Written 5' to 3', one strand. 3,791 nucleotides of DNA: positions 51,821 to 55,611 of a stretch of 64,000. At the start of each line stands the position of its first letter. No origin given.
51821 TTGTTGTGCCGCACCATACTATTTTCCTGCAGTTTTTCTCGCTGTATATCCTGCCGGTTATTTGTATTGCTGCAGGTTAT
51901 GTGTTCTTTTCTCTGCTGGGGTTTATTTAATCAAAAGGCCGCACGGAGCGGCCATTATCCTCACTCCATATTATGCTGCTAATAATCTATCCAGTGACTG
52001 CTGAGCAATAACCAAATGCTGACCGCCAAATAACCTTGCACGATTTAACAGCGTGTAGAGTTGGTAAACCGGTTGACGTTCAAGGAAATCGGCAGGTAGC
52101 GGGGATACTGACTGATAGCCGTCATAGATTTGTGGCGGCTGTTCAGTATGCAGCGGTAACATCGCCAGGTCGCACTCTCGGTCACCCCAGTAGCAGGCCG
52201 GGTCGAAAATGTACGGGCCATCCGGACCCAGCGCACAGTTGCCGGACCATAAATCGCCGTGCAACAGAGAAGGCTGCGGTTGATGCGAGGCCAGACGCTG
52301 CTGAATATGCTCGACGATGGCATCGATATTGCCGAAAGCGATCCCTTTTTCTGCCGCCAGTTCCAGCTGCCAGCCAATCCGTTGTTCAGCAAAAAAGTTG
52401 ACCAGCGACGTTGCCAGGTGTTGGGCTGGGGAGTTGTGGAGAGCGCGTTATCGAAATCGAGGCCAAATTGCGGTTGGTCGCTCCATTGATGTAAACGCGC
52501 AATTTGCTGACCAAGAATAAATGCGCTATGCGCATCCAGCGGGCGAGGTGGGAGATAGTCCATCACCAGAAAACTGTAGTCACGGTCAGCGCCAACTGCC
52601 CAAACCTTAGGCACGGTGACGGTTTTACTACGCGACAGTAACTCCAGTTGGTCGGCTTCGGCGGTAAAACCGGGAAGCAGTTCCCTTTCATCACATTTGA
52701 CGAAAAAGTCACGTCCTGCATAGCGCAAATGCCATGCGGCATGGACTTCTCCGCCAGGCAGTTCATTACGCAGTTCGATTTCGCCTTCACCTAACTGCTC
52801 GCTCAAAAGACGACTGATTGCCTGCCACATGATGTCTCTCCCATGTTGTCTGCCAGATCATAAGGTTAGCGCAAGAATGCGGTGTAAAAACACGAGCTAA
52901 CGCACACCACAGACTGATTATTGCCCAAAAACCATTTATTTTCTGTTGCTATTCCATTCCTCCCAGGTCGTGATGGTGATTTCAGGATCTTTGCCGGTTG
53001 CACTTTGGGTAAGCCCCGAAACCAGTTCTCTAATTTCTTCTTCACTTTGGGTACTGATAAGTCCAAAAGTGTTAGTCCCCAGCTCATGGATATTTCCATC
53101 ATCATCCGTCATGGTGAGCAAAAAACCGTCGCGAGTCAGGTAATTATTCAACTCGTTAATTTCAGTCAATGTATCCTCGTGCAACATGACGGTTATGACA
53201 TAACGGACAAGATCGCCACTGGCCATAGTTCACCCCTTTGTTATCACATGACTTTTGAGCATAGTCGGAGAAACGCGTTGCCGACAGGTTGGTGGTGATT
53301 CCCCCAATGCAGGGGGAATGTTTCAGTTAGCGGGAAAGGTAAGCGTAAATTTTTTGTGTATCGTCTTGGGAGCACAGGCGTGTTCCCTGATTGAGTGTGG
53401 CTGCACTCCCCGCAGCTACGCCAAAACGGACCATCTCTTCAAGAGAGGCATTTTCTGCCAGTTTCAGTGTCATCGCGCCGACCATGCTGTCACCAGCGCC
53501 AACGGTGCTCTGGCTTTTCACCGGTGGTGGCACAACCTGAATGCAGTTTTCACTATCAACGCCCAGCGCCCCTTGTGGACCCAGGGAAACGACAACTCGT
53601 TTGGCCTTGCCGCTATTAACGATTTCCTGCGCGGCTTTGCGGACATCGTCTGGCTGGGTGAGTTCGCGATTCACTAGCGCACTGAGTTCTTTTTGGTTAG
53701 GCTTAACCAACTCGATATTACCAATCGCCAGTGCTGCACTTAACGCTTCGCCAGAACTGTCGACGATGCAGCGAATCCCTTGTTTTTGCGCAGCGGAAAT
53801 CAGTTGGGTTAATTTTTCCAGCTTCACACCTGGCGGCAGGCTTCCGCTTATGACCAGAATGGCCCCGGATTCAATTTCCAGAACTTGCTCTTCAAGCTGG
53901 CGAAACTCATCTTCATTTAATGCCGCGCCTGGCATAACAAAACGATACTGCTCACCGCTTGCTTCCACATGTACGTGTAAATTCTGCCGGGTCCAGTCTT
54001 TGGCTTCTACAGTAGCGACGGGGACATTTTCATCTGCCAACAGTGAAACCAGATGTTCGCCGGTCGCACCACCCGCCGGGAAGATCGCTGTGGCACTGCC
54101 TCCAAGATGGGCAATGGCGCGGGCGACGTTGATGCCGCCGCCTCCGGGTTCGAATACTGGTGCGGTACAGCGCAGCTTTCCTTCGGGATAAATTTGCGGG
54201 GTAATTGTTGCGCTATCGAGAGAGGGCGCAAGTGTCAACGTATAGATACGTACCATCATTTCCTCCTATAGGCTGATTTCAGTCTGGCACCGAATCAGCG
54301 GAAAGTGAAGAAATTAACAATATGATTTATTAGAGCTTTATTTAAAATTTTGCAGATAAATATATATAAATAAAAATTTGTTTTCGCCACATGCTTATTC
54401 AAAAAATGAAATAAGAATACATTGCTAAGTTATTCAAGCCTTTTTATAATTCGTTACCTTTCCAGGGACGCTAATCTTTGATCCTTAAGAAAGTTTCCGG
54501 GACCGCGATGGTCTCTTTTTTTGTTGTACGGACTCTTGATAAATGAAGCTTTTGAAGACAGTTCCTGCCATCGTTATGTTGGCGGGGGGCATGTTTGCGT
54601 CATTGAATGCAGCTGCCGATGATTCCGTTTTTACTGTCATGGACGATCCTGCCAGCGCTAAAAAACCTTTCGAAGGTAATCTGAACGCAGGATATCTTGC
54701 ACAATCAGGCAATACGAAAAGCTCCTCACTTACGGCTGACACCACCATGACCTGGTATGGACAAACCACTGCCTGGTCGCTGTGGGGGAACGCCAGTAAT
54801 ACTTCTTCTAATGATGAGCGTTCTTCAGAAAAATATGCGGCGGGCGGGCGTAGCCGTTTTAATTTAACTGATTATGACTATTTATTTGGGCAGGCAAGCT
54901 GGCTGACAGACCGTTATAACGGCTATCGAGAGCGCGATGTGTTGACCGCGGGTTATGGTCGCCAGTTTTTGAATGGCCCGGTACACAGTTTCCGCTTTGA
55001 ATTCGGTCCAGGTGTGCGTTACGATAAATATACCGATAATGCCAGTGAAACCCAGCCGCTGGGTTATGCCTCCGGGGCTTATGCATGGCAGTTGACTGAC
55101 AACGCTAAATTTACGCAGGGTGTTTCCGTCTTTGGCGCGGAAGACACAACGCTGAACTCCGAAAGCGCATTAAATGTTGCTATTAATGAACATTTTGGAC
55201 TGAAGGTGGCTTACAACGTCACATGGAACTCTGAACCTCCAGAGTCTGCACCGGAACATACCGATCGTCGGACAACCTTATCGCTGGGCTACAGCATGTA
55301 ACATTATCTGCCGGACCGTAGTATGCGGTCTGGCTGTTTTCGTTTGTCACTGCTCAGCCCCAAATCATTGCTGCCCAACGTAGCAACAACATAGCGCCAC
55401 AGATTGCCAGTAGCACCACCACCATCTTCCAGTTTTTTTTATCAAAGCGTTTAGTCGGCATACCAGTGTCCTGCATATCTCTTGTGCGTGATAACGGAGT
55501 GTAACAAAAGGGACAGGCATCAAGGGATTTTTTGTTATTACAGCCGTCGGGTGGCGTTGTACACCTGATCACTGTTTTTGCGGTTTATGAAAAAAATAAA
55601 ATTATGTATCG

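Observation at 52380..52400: yniA split by a single-base deletion in an A/T homopolymer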

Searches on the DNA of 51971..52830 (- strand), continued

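Call 50: get_annotated_region(hit=H219, flank=20000)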
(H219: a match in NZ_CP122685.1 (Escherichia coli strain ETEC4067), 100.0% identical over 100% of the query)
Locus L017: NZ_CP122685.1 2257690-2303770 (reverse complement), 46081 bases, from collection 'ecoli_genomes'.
description: Escherichia coli strain ETEC4067 chromosome, complete genome
organism: Escherichia coli strain ETEC4067 (NCBI taxid 562)
replicon: chromosome; assembly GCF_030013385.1
host: Sus scrofa; source: feces; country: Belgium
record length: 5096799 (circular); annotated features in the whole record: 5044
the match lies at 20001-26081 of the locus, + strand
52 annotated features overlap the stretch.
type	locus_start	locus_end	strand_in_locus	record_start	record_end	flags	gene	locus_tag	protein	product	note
CDS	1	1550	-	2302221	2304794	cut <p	-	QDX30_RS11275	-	phage tail tape measure protein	incomplete; partial in the middle of a contig; missing N-terminus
CDS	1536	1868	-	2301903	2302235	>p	-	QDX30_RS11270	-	transposase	incomplete; partial in the middle of a contig; missing C-terminus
CDS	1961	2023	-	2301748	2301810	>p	-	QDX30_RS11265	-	hypothetical protein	incomplete; partial in the middle of a contig; missing C-terminus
CDS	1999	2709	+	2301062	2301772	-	-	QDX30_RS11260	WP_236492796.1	contractile injection system protein, VgrG/Pvc8 family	-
CDS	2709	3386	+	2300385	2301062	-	tnpA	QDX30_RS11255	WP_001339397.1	IS66-like element accessory protein TnpA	-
CDS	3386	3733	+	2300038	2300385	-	tnpB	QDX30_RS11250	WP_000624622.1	IS66 family insertion sequence element accessory protein TnpB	TnpB, as the term is used for proteins encoded by IS66 family insertion elements, is considered an accessory protein, ...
CDS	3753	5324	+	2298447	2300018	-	-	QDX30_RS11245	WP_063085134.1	IS66-like element ISCro1 family transposase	-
CDS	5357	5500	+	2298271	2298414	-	-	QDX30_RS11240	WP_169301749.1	hypothetical protein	-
CDS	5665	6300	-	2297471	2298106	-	hxsA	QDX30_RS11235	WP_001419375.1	His-Xaa-Ser repeat protein HxsA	-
CDS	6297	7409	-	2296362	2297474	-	hxsC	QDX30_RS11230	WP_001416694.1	His-Xaa-Ser system radical SAM maturase HxsC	-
CDS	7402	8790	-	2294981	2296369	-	hxsB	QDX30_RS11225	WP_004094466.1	His-Xaa-Ser system radical SAM maturase HxsB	-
CDS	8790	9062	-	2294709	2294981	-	hxsD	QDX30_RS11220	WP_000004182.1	His-Xaa-Ser system protein HxsD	-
CDS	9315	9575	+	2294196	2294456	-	-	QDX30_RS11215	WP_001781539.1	ogr/Delta-like zinc finger family protein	-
CDS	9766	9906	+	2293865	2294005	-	-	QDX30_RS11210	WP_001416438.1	Hok/Gef family protein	-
CDS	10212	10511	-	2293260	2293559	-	ihfA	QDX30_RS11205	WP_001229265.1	integration host factor subunit alpha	-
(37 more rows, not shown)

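Call 51: get_annotated_region(hit=H240, flank=2500)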
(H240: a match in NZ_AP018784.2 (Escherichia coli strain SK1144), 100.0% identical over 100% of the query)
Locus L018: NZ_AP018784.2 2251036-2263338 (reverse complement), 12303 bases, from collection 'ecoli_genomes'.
description: Escherichia coli strain SK1144 chromosome, complete genome
organism: Escherichia coli strain SK1144 (NCBI taxid 562)
replicon: chromosome; assembly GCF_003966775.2
host: -; source: -; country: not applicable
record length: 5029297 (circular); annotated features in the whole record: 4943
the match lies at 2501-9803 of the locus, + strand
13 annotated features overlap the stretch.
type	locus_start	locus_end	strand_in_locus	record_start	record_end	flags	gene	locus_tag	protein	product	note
CDS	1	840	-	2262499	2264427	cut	thrS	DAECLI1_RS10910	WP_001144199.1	threonine--tRNA ligase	-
CDS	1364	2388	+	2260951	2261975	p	-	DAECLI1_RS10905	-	ShET2/EspL2 family type III secretion system effector toxin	frameshifted; internal stop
CDS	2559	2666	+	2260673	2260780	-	yniD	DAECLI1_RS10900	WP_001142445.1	small membrane protein YniD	-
CDS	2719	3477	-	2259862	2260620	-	ydiY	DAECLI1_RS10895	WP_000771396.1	DUF481 domain-containing protein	-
CDS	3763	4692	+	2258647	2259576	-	pfkB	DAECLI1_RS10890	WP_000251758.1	6-phosphofructokinase II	-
CDS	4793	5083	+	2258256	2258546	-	ghoS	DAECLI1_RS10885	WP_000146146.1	type V toxin-antitoxin system endoribonuclease antitoxin GhoS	-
CDS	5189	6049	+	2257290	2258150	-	yniA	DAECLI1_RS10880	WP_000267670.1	fructosamine kinase family protein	-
CDS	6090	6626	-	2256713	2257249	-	yniB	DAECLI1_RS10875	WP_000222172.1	YniB family protein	-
CDS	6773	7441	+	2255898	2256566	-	hxpB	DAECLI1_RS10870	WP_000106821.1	hexitol phosphatase HxpB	-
CDS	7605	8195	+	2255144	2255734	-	ydjM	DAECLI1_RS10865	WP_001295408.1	metal-dependent hydrolase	-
CDS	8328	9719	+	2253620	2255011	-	tcyP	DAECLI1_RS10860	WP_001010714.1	cystine/sulfocysteine:cation symporter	-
CDS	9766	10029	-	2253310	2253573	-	cedA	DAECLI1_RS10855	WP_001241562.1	cell division activator CedA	-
CDS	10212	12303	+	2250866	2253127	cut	katE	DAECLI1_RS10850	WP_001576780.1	catalase HPII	-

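Call 52: get_annotated_region(hit=H108, flank=100)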
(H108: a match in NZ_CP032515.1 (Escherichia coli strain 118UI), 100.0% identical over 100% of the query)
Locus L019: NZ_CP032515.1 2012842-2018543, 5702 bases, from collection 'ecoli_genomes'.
description: Escherichia coli strain 118UI chromosome, complete genome
organism: Escherichia coli strain 118UI (NCBI taxid 562)
replicon: chromosome; assembly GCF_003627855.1
host: Homo sapiens; source: urine; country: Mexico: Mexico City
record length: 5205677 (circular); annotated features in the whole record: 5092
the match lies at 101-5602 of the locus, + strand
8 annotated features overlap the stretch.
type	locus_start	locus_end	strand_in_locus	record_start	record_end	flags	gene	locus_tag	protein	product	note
CDS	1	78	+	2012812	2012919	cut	yniD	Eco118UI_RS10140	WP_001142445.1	small membrane protein YniD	-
CDS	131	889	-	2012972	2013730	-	ydiY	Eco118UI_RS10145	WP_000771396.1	DUF481 domain-containing protein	-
CDS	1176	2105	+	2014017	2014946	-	pfkB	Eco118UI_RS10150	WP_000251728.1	6-phosphofructokinase II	-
CDS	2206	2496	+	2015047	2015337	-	ghoS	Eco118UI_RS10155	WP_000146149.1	type V toxin-antitoxin system endoribonuclease antitoxin GhoS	-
CDS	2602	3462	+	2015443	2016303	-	yniA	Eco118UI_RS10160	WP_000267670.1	fructosamine kinase family protein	-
CDS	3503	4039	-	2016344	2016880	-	yniB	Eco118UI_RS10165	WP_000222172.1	YniB family protein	-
CDS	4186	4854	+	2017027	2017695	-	hxpB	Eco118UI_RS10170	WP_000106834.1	hexitol phosphatase HxpB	-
CDS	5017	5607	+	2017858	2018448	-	ydjM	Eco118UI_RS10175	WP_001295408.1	metal-dependent hydrolase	-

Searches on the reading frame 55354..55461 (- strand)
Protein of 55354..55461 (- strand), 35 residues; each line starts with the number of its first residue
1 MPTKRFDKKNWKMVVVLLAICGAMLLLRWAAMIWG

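Call 25: find_encoding_contigs(protein=window:55354-55461:-, flank=10000, max_places=10)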
Protein window:55354-55461:- (35 aa): 24 contigs read that carry it; 3 places shown.
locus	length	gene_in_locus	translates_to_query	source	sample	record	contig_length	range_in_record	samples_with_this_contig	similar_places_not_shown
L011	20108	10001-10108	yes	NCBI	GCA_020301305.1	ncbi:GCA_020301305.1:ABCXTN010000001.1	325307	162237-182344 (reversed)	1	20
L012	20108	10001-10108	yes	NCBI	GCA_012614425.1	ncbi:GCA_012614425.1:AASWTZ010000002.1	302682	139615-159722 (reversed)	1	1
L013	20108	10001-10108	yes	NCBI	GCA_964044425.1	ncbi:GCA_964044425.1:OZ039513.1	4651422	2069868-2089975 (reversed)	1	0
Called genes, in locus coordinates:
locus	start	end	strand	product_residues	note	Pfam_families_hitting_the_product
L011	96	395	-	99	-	PF00216:Bac_DNA_binding, PF18291:HU-HIG (weak), PF18175:HU-CCDC81_bac_2 (weak)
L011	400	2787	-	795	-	PF01588:tRNA_bind, PF03483:B3_4, PF03484:B5, PF17759:tRNA_synthFbeta, PF03147:FDX-ACB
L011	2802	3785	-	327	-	PF02912:Phe_tRNA-synt_N, PF01409:tRNA-synt_2d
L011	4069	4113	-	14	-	PF28075:PheM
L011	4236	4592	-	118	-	PF00453:Ribosomal_L20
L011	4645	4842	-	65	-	PF01632:Ribosomal_L35p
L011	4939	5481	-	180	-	PF05198:IF3_N, PF00707:IF3_C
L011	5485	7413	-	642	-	PF02824:TGS, PF07973:tRNA_SAD, PF00587:tRNA-synt_2b, PF03129:HGTP_anticodon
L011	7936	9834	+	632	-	PF12796:Ank_2 (faint), PF07906:Toxin_15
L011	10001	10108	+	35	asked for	PF28032:YniD-like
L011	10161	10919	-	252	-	PF04338:DUF481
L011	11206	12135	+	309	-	PF00294:PfkB, PF08543:Phos_pyr_kin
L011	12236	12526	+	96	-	PF11080:GhoS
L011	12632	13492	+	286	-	PF03881:Fructosamin_kin, PF01636:APH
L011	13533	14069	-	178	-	PF14002:YniB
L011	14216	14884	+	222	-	PF00702:Hydrolase, PF13419:HAD_2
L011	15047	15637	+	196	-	PF04307:YdjM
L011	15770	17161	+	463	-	PF00375:SDF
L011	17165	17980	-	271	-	-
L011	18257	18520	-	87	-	PF10729:CedA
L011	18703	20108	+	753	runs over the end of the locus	PF00199:Catalase, PF06628:Catalase-rel, PF18011:Catalase_C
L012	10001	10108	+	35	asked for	PF28032:YniD-like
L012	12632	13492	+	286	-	PF03881:Fructosamin_kin, PF01636:APH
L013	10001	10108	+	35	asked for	PF28032:YniD-like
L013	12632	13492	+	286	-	PF03881:Fructosamin_kin, PF01636:APH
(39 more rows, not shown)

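Call 33: search_solved_structures(query=L011:12632-13492:+, show_alignments=2)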
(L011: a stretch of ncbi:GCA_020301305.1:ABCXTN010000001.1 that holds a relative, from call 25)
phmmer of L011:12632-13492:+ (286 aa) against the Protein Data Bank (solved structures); distinct sequences matched with E-value up to 0.001: 7.
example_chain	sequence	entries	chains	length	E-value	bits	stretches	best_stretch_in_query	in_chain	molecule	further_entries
3jr1_A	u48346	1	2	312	4.2e-71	242.9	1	1-267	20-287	Putative fructosamine-3-kinase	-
6oid_A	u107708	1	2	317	6.7e-36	127.3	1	23-281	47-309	Protein-ribulosamine 3-kinase, chloroplastic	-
3f7w_A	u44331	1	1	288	4.9e-31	111.3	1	32-272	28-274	putative fructosamine-3-kinase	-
9cx8_A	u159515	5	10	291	2.7e-26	95.7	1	42-282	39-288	Fructosamine-3-kinase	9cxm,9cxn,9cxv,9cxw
9cxo_A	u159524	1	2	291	1.8e-25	93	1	42-282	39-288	Fructosamine-3-kinase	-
9woi_A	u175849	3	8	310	6.9e-24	87.8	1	121-282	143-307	Fructosamine-3-kinase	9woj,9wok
8ue1_A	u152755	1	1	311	7e-24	87.8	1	121-282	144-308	Fructosamine-3-kinase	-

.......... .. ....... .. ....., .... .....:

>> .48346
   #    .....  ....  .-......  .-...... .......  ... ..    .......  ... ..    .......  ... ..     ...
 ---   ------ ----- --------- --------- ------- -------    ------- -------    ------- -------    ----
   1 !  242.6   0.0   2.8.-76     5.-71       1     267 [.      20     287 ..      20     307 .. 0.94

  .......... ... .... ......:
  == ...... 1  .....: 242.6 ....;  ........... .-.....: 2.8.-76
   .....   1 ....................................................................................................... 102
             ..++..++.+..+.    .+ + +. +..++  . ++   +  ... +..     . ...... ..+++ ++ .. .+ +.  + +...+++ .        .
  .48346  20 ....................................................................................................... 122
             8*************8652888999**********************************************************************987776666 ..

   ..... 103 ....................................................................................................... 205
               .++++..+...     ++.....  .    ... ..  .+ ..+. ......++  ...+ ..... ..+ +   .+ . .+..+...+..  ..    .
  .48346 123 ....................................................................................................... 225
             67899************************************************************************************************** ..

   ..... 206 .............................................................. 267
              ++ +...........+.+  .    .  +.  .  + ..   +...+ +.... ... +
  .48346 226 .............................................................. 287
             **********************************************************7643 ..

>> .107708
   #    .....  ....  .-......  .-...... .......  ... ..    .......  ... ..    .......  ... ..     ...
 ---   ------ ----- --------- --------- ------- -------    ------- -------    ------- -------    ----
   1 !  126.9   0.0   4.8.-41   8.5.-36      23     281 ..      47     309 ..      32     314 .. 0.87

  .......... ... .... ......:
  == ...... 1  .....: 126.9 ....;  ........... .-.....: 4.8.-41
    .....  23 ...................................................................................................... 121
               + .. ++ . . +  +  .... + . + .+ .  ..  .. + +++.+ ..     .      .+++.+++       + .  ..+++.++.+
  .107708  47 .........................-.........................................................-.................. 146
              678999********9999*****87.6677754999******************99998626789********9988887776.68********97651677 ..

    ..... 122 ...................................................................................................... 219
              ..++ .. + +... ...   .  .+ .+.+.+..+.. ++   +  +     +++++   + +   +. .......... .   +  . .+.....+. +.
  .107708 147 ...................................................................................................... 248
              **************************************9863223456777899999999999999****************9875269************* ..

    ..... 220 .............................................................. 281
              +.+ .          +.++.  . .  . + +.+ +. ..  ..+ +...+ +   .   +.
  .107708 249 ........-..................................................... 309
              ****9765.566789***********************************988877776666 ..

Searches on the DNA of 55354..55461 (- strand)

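Call 46: search_dna_similar(query=L011:13030-13109:+, collection=ecoli_genomes, mode=near, max_rows=40, rows=spread)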
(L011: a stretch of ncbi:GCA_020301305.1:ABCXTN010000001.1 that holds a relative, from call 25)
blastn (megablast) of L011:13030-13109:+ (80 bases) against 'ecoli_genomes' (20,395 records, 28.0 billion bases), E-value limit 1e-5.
Records with a match: 5423; places in all: 5425; records where one place covers at least 80% of the query: 5423.
Genomes with a match: 5423 of 5426; with a place that covers at least 80% of the query: 5423. Places per genome that has any: lowest 1, median 1, highest 2. On chromosomes: 5423 places; on plasmids: 2.
Best place of each record, by identity: >=99% 530; 95-99% 4692; 90-95% 201.
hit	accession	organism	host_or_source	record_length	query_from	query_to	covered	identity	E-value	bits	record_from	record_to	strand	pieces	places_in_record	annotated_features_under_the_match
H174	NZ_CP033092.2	Escherichia coli DSM 30083 = JCM 1649 = ATCC 11775 strain ...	-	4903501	1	80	100%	100.0%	2e-33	148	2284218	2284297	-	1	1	yniA: fructosamine kinase family protein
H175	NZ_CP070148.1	Escherichia coli strain FDAARGOS_1297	Homo sapiens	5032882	1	80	100%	100.0%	2e-33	148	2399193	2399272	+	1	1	yniA: fructosamine kinase family protein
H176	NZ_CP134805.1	Escherichia coli strain E7-1N7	agricultural environment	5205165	1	80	100%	100.0%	2e-33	148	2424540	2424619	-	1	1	yniA: fructosamine kinase family protein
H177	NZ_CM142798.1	Escherichia coli strain GPEC996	chicken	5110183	1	80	100%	100.0%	2e-33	148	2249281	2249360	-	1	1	yniA: fructosamine kinase family protein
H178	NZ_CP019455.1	Escherichia coli strain FHI_NMBU_03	Homo sapiens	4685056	1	80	100%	98.8%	1e-31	143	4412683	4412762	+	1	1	yniA: fructosamine kinase family protein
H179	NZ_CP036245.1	Escherichia coli strain S65EC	Homo sapiens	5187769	1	80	100%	98.8%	1e-31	143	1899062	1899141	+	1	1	yniA: fructosamine kinase family protein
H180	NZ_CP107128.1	Escherichia coli strain S7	human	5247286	1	80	100%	98.8%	1e-31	143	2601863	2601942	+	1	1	yniA: fructosamine kinase family protein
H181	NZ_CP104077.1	Escherichia coli strain HB42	dog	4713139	1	80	100%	98.8%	1e-31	143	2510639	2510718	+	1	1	yniA: fructosamine kinase family protein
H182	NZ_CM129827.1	Escherichia coli strain ECOD1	mink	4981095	1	80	100%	98.8%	1e-31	143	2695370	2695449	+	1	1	yniA: fructosamine kinase family protein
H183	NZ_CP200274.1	Escherichia coli strain CREC7837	Homo sapiens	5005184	1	80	100%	98.8%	1e-31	143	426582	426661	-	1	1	yniA: fructosamine kinase family protein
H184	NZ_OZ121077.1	Escherichia coli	Homo sapiens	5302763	1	80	100%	98.8%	1e-31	143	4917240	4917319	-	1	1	yniA: fructosamine kinase family protein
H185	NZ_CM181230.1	Escherichia coli strain ECKH-100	Homo sapiens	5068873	1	80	100%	98.8%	1e-31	143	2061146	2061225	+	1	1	yniA: fructosamine kinase family protein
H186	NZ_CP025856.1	Escherichia coli strain 504838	Homo sapiens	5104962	1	78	98%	96.2%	3e-27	128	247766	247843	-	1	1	yniA: fructosamine kinase family protein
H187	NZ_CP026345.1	Escherichia coli strain 8A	not applicable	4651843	1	78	98%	96.2%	3e-27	128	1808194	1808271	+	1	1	yniA: fructosamine kinase family protein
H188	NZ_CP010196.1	Escherichia coli strain M9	mouse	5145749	1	78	98%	96.2%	3e-27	128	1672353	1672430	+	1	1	yniA: fructosamine kinase family protein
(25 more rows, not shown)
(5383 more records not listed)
